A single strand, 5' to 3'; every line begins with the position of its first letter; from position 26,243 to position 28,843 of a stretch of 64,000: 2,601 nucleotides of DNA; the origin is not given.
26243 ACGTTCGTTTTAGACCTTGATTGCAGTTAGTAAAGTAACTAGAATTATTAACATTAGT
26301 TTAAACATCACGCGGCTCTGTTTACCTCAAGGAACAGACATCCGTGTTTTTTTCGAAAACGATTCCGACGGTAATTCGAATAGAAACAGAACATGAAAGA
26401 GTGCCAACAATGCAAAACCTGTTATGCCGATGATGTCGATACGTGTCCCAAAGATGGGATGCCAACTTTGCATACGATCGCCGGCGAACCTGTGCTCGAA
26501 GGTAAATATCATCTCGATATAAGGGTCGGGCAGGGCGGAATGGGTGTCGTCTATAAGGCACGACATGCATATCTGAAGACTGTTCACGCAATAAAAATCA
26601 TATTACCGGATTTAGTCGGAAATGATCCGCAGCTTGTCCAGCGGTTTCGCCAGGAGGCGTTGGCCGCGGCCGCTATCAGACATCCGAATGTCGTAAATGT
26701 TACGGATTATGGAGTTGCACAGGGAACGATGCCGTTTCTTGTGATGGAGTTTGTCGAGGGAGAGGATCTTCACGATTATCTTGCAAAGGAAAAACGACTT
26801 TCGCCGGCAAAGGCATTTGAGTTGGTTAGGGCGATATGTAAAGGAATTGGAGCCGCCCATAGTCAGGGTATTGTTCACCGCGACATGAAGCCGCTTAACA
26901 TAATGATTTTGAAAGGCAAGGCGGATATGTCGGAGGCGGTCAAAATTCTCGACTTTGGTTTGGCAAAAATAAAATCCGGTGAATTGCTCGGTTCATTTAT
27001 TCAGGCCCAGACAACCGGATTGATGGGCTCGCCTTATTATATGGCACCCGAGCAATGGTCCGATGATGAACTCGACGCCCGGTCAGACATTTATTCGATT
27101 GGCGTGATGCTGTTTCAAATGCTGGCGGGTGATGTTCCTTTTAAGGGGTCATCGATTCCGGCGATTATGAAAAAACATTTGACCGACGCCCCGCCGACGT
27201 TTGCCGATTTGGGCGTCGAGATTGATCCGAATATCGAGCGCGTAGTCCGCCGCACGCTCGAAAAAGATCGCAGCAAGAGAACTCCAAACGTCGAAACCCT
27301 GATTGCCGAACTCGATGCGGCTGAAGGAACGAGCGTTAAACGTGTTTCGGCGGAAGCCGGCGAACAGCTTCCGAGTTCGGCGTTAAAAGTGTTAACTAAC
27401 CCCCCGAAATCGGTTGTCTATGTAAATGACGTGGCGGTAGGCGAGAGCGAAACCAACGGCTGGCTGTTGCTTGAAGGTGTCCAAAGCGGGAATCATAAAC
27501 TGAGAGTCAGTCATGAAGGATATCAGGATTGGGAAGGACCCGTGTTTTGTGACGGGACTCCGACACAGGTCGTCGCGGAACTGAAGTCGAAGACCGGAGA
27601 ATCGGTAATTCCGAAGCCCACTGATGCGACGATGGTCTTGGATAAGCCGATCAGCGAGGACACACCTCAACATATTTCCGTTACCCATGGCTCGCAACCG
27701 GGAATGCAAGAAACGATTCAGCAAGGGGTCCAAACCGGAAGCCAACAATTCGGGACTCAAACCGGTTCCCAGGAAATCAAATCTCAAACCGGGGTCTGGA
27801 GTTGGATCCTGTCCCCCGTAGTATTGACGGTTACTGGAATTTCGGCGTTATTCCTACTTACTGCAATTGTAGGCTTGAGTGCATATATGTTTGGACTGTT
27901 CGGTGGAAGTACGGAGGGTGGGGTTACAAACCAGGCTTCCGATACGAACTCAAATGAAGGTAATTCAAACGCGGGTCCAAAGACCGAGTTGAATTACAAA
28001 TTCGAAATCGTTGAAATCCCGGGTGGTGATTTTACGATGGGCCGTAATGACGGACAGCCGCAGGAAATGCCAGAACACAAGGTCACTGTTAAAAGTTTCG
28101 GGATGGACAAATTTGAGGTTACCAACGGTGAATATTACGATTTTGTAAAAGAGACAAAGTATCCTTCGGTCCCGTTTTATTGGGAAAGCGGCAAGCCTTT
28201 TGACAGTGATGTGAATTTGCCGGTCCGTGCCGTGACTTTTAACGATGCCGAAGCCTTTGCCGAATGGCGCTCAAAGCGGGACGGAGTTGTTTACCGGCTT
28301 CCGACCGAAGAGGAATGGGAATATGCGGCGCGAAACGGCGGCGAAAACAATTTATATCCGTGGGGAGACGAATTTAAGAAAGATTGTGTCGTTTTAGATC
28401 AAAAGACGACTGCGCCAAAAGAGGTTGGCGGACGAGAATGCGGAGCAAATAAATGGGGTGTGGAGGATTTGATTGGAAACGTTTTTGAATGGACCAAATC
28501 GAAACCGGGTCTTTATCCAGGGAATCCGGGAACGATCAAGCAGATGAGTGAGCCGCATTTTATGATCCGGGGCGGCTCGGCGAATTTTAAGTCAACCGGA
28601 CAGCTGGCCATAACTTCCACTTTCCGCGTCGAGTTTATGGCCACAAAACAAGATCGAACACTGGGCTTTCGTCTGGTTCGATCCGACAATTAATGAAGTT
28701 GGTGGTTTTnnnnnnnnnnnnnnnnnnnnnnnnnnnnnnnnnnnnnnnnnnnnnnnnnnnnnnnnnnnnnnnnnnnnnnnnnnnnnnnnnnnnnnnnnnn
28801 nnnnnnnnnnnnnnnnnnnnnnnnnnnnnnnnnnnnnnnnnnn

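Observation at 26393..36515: Ser/Thr phosphosignalling neighbourhood: active kinase, TPR protein, paralogous pseudokinase, triple-FHA ABC exporter and TlpA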

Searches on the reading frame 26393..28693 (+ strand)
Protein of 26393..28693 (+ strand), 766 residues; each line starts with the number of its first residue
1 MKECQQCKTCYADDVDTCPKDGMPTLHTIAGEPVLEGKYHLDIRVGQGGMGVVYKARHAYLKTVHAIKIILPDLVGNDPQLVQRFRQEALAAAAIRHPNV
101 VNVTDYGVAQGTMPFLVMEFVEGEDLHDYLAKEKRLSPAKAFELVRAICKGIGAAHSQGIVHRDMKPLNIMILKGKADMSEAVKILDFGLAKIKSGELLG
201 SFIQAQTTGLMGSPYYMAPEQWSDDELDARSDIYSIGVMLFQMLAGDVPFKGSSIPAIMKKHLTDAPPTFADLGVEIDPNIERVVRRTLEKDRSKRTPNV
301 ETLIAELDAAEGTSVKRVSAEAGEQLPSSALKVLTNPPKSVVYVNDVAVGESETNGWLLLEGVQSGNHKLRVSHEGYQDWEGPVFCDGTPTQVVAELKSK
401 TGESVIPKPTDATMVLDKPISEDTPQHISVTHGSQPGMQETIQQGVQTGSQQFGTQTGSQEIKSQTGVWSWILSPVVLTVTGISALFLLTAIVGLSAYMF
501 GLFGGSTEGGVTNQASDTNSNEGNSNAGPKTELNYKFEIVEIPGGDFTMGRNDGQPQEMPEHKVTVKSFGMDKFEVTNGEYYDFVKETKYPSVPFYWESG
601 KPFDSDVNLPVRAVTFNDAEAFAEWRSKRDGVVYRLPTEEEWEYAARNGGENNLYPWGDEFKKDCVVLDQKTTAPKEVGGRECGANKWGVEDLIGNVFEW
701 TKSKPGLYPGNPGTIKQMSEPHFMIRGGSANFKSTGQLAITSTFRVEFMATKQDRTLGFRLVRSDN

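Call 3: search_protein_families(library=pfam, proteins=[window:26393-28693:+], max_evalue=0.01)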
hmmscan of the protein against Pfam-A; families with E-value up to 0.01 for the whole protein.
window:26393-28693:+ (766 aa): 7 families
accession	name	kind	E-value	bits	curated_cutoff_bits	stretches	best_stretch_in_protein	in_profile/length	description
PF00069.31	Pkinase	-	1.7e-46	159.2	31.7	1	39-297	1-252/263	Protein kinase domain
PF03781.23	FGE-sulfatase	-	1e-45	156.8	23.3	1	538-763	4-255/255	Sulfatase-modifying factor enzyme 1-like domain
PF07714.23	PK_Tyr_Ser-Thr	-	1.8e-29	103.3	23.1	1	42-302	4-253/258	Protein tyrosine and serine/threonine kinase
PF08308.17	PEGA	-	1.8e-07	31.4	20.8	1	329-387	2-56/71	PEGA domain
PF06293.20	Kdo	-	1.5e-06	28.2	21.3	1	89-189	67-167/207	Lipopolysaccharide kinase (Kdo/WaaP) family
PF03109.22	ABC1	-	0.00021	21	22.9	1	112-192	141-215/244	ABC1 atypical kinase-like domain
PF01636.29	APH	-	0.00046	20.5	23.2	0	89-156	46-108/239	Phosphotransferase enzyme family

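Call 70: search_protein_families(library=ncbifam, proteins=[window:26393-28693:+], max_evalue=0.00001)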
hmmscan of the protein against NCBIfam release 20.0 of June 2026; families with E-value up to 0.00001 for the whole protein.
window:26393-28693:+ (766 aa): 23 families
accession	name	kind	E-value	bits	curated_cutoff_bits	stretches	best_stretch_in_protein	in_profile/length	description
NF033483.0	PknB_PASTA_kin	equivalog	3.2e-87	293.9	450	1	34-315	4-273/563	Stk1 family PASTA domain-containing Ser/Thr kinase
NF047741.1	antiphage_MADS6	equivalog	2.6e-48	165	460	2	30-152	488-604/612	methylation-associated defense system protein kinase MAD6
NF052427.1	StpK7MSMEG_1200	equivalog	2.7e-48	164.8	900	1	37-352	7-310/601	serine/threonine protein kinase StpK7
TIGR03903.1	TOMM_kin_cyc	equivalog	3.9e-44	150.9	705.75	1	66-307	7-244/1267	TOMM system kinase/cyclase fusion protein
NF009651.0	PRK13184.1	equivalog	6.1e-33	113.8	839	1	38-309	3-289/932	serine/threonine-protein kinase PknD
TIGR03440.2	egtB_TIGR03440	equivalog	9.6e-25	87.5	360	2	606-761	271-412/413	ergothioneine biosynthesis protein EgtB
NF041186.1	SenA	equivalog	2.4e-23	83.1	420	1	606-762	268-381/382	selenoneine synthase SenA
NF053615.1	SerThrKinAfsKStmc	equivalog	1.1e-22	80.5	1300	1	37-330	13-287/809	protein serine/threonine kinase AfsK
TIGR03525.2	GldK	equivalog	2.1e-21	76.7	350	2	608-762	219-404/408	T9SS ring complex lipoprotein PorK/GldK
NF033442.0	BREX_PglW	equivalog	3.6e-20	71.3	990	1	81-317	253-493/1391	BREX system serine/threonine kinase PglW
NF038150.1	lanthi_synth_IV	equivalog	6.9e-20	71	650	1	32-320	184-465/851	class IV lanthionine synthetase LanL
NF051459.1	pyoverdine_PvdO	equivalog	3.9e-19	68.8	500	1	538-763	35-278/280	dihydropyoverdine dehydrogenase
TIGR04344.1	ovoA_Nterm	equivalog_domain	6.4e-17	61.6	400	1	607-762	294-444/444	5-histidylcysteine sulfoxide synthase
NF043056.1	T4SS_LegK1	equivalog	6.5e-11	41.5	550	1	109-240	149-280/516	Dot/Icm T4SS effector kinase LegK1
NF038151.1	lanthi_synth_III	equivalog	1.6e-10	40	575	1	82-271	267-449/833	class III lanthionine synthetase LanKC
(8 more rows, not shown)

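Call 82: find_related_loci(query=A4, collection=metagenome_contigs, flank=10000)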
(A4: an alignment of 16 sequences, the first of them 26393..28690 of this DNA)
Query A4 (766 aa) in metagenome_contigs; peptide patterns used: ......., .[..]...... (x = any residue, [..] = any of these).
600 stretches matched a pattern (row limit reached: there are more); 582 encode a relative of the query (tblastn E <= 1e-3); the best 80 are kept; 80 distinct loci.
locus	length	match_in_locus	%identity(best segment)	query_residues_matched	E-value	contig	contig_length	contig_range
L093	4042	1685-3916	58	1-765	0e+0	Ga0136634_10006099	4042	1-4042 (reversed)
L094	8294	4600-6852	58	1-765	0e+0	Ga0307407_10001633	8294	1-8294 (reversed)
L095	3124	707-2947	58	1-763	0e+0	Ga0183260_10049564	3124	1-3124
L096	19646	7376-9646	59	1-764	0e+0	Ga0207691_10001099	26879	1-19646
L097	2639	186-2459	58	1-764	0e+0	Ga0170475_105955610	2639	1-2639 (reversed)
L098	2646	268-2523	59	1-765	0e+0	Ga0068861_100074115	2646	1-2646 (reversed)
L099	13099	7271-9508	58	1-764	0e+0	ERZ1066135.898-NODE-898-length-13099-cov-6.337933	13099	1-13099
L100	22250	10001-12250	59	1-763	0e+0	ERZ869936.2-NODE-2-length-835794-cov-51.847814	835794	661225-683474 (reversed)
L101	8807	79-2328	57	1-763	0e+0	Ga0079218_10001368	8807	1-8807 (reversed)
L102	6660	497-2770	57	1-765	0e+0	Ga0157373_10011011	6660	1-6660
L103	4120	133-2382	57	1-764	0e+0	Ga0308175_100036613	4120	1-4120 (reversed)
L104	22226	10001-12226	54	1-766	0e+0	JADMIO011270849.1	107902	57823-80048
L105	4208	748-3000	53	1-765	0e+0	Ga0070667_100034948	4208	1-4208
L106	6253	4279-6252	57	1-677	0e+0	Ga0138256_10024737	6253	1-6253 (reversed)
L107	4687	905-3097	47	1-764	0e+0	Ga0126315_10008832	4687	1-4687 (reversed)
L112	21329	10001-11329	56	1-451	1e-162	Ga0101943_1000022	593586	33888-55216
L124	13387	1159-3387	57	1-764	1e-135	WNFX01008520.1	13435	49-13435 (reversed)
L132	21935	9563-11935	65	1-763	1e-134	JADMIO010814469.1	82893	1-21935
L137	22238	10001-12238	63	1-764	1e-131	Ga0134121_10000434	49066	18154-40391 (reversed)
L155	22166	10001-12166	54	1-763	2e-107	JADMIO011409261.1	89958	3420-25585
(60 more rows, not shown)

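Call 86: search_protein_families(library=pfam, proteins=[L137:13609-14913:+, L137:15642-16250:+, L137:16722-18122:+, L104:15816-17249:-, L104:17509-18162:+, L112:15622-16377:-, L155:12226-14400:+, L124:9749-11317:-, L124:11449-12015:+, L124:12049-12726:+], max_evalue=0.001)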
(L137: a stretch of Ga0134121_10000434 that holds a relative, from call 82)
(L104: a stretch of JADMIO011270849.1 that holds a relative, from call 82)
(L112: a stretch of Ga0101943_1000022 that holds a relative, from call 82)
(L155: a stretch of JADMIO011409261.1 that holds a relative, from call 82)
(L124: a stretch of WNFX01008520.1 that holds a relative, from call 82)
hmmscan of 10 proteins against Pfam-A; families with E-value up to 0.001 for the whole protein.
L137:13609-14913:+ (434 aa): 0 families

L137:15642-16250:+ (202 aa): 0 families

L137:16722-18122:+ (466 aa): 0 families

L104:15816-17249:- (477 aa): 7 families
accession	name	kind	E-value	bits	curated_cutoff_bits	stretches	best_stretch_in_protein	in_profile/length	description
PF08448.16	PAS_4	-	1.1e-13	51.8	23.1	1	130-244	1-110/110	PAS fold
PF02518.31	HATPase_c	-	2e-13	51.2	26.4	1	374-467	3-110/111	Histidine kinase-, DNA gyrase B-, and HSP90-like ATPase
PF00989.32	PAS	-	2.4e-12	47.3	22.6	1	126-239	3-113/113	PAS fold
PF07730.19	HisKA_3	-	1.3e-10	42.1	24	1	265-330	1-67/68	Histidine kinase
PF13426.13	PAS_9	-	2.7e-08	34.5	27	1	135-241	2-103/103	PAS domain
PF13188.13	PAS_8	-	0.00061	20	21.8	0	131-179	8-53/65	PAS domain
PF13581.12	HATPase_c_2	-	0.0007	20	27.4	0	376-462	31-125/127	Histidine kinase-like ATPase domain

L104:17509-18162:+ (217 aa): 4 families
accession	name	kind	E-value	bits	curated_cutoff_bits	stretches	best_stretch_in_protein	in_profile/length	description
PF04542.20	Sigma70_r2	-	1.2e-19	70.3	24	1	58-124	1-69/71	Sigma-70 region 2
PF08281.18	Sigma70_r4_2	-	9.9e-18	64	25.7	1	157-208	3-54/54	Sigma-70, region 4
PF04545.22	Sigma70_r4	-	1.3e-08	34.6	24.1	1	161-209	1-49/50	Sigma-70, region 4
PF07638.17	Sigma70_ECF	-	2.3e-05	24.8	21.1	1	48-209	13-180/185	ECF sigma factor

L112:15622-16377:- (251 aa): 8 families
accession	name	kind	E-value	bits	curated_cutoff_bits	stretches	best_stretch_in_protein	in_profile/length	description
PF08241.18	Methyltransf_11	-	1.4e-22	80.6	21.2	1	53-141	1-95/95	Methyltransferase domain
PF13649.12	Methyltransf_25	-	3e-19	69.9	27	1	52-137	1-97/97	Methyltransferase domain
PF13847.12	Methyltransf_31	-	2.4e-16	60.1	27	1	48-141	3-109/145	Methyltransferase domain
PF13489.12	Methyltransf_23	-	4.4e-15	56.2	27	1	47-180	21-162/164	Methyltransferase domain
PF08242.18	Methyltransf_12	-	7.6e-15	55.9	30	1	53-139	1-98/98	Methyltransferase domain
PF01209.24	Ubie_methyltran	-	1.8e-11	44.3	20.1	1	48-141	47-151/233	ubiE/COQ5 methyltransferase family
PF07021.18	MetW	-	9.5e-10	38.9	21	1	50-148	15-114/193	Methionine biosynthesis protein MetW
PF05219.18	DREV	-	7.4e-05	22.4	26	1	46-141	92-186/265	DREV methyltransferase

L155:12226-14400:+ (724 aa): 33 families (the best 25 are shown)
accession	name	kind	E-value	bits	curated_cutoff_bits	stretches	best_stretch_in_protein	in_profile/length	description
PF07719.23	TPR_2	-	7.7e-45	147.8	27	5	502-535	1-34/34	Tetratricopeptide repeat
PF00515.34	TPR_1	-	7.6e-43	143.1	27.8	4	502-535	1-34/34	Tetratricopeptide repeat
PF13414.12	TPR_11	-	1.1e-41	140.7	26.8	5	515-550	7-42/42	TPR repeat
PF13431.12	TPR_17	-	8.9e-39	129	24.4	1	176-208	1-33/34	Tetratricopeptide repeat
PF14559.12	TPR_19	-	3.8e-38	130.1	25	5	130-192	1-61/68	Tetratricopeptide repeat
PF13432.12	TPR_16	-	1.6e-36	124.7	32.7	4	171-221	14-64/65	Tetratricopeptide repeat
PF13181.12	TPR_8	-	1.3e-30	103.4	25.7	1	361-393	2-34/34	Tetratricopeptide repeat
PF13424.12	TPR_12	-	9.6e-28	96.6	30.1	4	502-552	3-61/77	Tetratricopeptide repeat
PF13428.12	TPR_14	-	3.6e-27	92.5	23.5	2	435-475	2-42/44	Tetratricopeptide repeat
PF13174.12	TPR_6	-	3e-25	87.5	26.3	1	361-392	1-32/33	Tetratricopeptide repeat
PF13371.12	TPR_9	-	8e-21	74.3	35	1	343-405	12-70/73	Tetratricopeptide repeat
PF12895.13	ANAPC3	-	8.4e-21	74.5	27.2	1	426-489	15-77/82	Anaphase-promoting complex, cyclosome, subunit 3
PF23914.1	TPR_CcmH_CycH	-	4.3e-18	66.1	42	2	421-534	37-153/158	Cytochrome c-type biogenesis protein H TPR domain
PF13176.12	TPR_7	-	1.1e-16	59.8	27.9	0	157-185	2-32/36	Tetratricopeptide repeat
PF25063.1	ARM_TT21_C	-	2.1e-12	47.8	35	1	342-501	37-197/209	Tetratricopeptide repeat protein 21 C-terminal ARM domain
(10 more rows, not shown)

L124:9749-11317:- (522 aa): 28 families (the best 25 are shown)
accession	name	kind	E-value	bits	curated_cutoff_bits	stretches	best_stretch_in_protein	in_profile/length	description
PF13414.12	TPR_11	-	9.4e-82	268.9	26.8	9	132-173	1-42/42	TPR repeat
PF00515.34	TPR_1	-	8.7e-70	228.4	27.8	7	268-300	1-33/34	Tetratricopeptide repeat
PF07719.23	TPR_2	-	7.5e-64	207.1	27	8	268-300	1-33/34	Tetratricopeptide repeat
PF13181.12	TPR_8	-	8.5e-57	185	25.7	4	268-300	1-33/34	Tetratricopeptide repeat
PF13432.12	TPR_16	-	5.2e-48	161.5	32.7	5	130-189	2-61/65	Tetratricopeptide repeat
PF13431.12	TPR_17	-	3.4e-46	152.1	24.4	5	256-288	1-33/34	Tetratricopeptide repeat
PF13424.12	TPR_12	-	2.6e-44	149.7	30.1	6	268-332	3-75/77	Tetratricopeptide repeat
PF14559.12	TPR_19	-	8.8e-40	135.3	25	4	136-199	2-64/68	Tetratricopeptide repeat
PF13374.12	TPR_10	-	9.9e-33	111.6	27.5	1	268-297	2-31/42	Tetratricopeptide repeat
PF13428.12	TPR_14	-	3.1e-29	98.9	23.5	0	438-479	1-42/44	Tetratricopeptide repeat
PF13371.12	TPR_9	-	2.3e-28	98.4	35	1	349-402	8-61/73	Tetratricopeptide repeat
PF13176.12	TPR_7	-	2.8e-28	96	27.9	0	306-336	3-35/36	Tetratricopeptide repeat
PF13174.12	TPR_6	-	1.3e-24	85.6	26.3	0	160-181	1-22/33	Tetratricopeptide repeat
PF23914.1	TPR_CcmH_CycH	-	4.3e-18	66.1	42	2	265-366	47-151/158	Cytochrome c-type biogenesis protein H TPR domain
PF12895.13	ANAPC3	-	2e-12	47.6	27.2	0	134-181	32-78/82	Anaphase-promoting complex, cyclosome, subunit 3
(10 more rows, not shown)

L124:11449-12015:+ (188 aa): 0 families

L124:12049-12726:+ (225 aa): 5 families
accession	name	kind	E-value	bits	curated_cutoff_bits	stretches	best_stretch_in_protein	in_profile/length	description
PF08534.16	Redoxin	-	2.7e-21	76.4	26.6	1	80-206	7-137/148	Redoxin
PF00578.27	AhpC-TSA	-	1.1e-19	71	26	1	79-197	5-121/124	AhpC/TSA family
PF13905.12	Thioredoxin_8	-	5.4e-08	33.5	27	1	100-197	2-94/94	Thioredoxin-like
PF00255.25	GSHPx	-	2.5e-07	30.7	27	1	81-147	3-68/108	Glutathione peroxidase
PF00085.26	Thioredoxin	-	2.7e-07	31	23.5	1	98-149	17-67/103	Thioredoxin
